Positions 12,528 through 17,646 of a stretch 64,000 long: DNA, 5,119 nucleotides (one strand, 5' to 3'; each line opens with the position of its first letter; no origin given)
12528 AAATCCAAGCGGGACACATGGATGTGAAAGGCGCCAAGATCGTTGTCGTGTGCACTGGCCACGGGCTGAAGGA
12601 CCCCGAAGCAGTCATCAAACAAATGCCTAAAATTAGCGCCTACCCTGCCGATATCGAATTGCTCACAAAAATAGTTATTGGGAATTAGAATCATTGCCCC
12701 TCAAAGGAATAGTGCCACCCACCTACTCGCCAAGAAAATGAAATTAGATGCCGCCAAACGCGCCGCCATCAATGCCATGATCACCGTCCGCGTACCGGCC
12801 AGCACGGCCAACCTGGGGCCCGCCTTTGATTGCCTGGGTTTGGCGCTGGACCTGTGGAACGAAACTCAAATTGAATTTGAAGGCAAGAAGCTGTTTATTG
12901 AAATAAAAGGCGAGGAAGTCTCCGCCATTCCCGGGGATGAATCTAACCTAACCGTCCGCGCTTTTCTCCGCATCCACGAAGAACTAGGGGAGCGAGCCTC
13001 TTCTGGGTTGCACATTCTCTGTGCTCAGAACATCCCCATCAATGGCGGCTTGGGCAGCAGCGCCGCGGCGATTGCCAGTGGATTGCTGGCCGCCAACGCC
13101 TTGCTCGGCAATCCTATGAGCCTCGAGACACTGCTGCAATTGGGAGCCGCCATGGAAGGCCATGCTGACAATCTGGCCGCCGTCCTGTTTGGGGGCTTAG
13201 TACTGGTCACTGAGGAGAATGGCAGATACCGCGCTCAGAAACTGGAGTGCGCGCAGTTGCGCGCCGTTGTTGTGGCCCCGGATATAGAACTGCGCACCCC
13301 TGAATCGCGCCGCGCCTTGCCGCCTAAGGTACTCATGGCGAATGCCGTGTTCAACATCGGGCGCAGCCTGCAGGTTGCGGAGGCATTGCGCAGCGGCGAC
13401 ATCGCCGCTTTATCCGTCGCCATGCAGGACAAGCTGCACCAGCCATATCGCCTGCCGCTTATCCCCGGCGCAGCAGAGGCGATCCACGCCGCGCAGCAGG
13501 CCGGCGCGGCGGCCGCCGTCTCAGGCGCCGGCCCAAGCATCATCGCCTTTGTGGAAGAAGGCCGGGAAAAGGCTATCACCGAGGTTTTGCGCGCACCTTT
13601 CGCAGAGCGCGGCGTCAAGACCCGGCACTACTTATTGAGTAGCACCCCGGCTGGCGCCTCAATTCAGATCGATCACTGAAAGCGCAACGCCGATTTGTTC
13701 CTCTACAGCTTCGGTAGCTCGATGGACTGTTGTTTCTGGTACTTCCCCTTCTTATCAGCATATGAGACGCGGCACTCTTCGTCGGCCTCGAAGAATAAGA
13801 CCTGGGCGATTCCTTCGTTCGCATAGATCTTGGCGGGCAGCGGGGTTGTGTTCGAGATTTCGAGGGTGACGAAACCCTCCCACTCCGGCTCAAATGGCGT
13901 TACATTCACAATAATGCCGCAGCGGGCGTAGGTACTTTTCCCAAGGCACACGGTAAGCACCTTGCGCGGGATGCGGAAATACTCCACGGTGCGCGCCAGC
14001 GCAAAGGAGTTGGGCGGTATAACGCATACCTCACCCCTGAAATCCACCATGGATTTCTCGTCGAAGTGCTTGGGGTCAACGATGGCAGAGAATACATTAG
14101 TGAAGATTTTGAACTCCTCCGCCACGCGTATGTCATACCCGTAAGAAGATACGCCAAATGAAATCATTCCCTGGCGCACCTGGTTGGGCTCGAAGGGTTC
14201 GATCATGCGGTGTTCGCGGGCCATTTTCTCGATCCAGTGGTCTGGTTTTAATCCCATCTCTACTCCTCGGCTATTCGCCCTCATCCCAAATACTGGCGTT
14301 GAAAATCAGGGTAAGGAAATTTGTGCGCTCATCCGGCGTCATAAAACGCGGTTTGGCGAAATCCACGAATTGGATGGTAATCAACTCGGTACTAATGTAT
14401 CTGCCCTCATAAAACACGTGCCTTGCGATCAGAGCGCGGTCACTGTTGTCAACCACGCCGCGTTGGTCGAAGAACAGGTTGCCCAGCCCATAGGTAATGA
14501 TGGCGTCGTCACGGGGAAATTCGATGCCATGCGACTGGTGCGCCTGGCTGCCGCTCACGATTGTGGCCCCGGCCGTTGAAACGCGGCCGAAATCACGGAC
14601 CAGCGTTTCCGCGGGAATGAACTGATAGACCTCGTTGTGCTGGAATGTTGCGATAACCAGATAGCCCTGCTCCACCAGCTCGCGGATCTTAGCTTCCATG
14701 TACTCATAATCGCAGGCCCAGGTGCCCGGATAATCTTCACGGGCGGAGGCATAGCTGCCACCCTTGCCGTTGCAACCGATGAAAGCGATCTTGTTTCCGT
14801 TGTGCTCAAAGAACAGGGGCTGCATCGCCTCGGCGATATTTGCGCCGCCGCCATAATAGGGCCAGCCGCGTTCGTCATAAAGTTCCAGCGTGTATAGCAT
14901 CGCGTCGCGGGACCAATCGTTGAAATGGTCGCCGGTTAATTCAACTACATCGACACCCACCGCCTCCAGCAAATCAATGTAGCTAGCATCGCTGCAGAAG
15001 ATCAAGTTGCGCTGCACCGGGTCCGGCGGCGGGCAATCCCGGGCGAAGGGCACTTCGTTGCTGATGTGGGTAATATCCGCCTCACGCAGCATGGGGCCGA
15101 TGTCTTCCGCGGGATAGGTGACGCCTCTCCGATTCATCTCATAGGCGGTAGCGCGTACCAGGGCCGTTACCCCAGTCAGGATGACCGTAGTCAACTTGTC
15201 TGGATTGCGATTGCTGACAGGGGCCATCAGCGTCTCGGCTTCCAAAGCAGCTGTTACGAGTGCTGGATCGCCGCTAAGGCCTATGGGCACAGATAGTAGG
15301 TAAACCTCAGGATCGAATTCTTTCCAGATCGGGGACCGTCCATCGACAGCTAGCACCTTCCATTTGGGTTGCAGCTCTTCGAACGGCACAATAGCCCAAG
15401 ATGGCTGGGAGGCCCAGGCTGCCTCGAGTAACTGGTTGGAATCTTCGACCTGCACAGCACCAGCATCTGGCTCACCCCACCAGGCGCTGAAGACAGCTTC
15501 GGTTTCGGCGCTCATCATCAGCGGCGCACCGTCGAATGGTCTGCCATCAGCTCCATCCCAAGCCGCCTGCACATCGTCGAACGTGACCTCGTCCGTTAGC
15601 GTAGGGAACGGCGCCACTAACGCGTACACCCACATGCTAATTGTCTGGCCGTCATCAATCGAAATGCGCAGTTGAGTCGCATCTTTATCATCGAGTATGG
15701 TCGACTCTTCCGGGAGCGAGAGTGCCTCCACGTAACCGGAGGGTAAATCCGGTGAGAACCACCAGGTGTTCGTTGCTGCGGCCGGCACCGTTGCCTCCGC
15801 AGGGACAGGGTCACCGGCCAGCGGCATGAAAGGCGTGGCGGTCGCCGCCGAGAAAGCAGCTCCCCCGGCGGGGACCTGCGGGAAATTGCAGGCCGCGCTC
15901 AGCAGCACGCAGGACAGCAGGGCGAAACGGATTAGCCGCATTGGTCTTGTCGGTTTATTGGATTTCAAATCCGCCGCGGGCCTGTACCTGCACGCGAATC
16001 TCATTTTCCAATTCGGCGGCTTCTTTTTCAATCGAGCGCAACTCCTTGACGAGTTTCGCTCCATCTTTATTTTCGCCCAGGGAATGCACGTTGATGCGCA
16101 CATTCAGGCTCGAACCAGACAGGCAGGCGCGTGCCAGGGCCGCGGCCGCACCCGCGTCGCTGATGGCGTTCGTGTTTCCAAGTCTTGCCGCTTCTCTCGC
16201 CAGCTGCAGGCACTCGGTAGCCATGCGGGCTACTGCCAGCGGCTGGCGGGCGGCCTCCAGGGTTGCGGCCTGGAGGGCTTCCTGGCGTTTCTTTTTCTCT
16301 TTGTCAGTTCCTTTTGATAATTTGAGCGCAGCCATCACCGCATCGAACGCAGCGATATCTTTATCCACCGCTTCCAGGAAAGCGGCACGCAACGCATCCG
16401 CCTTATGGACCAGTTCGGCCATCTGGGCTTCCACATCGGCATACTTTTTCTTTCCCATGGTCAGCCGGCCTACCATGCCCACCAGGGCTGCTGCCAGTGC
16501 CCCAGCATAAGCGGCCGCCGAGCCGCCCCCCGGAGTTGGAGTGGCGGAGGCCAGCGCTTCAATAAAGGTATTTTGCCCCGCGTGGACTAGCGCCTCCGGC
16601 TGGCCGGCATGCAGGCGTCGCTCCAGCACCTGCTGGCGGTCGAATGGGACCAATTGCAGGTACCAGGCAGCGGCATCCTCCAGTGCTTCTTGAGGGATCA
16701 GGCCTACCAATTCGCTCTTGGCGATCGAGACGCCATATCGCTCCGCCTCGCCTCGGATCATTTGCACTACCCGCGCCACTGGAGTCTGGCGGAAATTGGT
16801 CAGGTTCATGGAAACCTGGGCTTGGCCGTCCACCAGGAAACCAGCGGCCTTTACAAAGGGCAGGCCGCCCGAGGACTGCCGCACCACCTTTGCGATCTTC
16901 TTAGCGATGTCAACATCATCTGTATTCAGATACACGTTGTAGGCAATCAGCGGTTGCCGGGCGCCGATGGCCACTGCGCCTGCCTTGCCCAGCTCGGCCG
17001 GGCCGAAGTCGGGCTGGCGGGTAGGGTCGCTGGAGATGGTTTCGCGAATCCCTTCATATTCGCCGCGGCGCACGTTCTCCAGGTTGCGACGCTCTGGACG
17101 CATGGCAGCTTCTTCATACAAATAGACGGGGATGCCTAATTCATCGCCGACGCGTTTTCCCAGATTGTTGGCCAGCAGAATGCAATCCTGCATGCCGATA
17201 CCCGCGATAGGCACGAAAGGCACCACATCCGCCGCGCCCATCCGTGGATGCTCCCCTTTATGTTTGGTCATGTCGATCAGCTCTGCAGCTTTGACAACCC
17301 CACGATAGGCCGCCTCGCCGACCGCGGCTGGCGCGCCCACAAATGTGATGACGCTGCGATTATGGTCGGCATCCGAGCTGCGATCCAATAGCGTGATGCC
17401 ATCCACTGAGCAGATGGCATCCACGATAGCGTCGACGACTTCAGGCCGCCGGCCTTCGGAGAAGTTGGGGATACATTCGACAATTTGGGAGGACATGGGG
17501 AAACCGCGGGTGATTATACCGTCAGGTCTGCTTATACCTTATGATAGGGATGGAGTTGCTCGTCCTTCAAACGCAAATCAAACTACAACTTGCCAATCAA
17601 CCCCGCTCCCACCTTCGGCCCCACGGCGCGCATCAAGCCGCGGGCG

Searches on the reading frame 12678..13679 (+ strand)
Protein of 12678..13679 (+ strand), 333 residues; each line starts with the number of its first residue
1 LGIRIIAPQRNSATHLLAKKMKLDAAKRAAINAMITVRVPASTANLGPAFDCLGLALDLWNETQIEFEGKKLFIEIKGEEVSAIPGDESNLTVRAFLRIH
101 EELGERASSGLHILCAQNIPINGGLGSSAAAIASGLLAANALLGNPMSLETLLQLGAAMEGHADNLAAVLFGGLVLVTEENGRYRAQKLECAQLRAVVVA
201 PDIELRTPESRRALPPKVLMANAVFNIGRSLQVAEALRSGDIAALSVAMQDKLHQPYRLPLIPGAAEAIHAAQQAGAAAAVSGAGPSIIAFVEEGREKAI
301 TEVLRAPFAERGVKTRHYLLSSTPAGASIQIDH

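Call 91: search_protein_families(library=pfam, proteins=[window:12678-13679:+], max_evalue=0.00001)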
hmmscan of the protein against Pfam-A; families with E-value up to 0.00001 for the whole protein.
window:12678-13679:+ (333 aa): 3 families
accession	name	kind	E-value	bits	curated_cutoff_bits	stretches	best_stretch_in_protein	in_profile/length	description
PF00288.32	GHMP_kinases_N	-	4.7e-17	62.4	22.3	1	90-173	1-87/87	GHMP kinases N terminal domain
PF08544.19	GHMP_kinases_C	-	3e-11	44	21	1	234-308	2-83/85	GHMP kinases C terminal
PF22700.2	MVD-like_N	-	9.4e-06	25.8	27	0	52-156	25-128/157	Diphosphomevalonate decarboxylase-like N-terminal domain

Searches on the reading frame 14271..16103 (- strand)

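Call 91: search_protein_families(library=pfam, proteins=[window:14271-16103:-], max_evalue=0.00001)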
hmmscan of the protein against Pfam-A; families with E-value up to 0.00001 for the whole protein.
window:14271-16103:- (610 aa): 1 family
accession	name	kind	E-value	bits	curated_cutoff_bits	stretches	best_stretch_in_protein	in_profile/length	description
PF09587.15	PGA_cap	-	1.7e-32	113.3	27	1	307-547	2-255/255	Bacterial capsule synthesis protein PGA_cap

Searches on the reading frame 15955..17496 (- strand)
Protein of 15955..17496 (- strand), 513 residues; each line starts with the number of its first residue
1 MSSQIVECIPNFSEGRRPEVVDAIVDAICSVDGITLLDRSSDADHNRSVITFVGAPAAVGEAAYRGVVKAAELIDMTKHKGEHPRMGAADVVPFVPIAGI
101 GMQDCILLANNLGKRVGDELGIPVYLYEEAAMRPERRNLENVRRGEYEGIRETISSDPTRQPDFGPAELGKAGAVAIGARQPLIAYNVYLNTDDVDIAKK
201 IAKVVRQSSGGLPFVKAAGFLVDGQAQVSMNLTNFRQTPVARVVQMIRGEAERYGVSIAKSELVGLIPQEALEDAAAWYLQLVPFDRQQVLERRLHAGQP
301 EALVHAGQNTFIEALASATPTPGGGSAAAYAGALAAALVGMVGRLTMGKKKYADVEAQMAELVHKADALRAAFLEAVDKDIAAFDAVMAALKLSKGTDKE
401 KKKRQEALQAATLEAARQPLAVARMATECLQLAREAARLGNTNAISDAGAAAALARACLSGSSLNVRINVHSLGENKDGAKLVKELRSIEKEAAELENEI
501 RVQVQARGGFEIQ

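Call 91: search_protein_families(library=pfam, proteins=[window:15955-17496:-], max_evalue=0.00001)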
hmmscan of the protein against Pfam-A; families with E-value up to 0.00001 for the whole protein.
window:15955-17496:- (513 aa): 3 families
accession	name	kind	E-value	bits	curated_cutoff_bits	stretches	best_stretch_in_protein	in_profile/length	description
PF07837.17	FTCD_N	-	1.2e-70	237.2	27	1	5-180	1-176/176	Formiminotransferase domain, N-terminal subdomain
PF04961.17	FTCD_C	-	1.3e-60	204.7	24.5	1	309-485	3-179/182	Formiminotransferase-cyclodeaminase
PF02971.19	FTCD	-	1.7e-22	80.3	24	1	183-281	2-108/145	Formiminotransferase domain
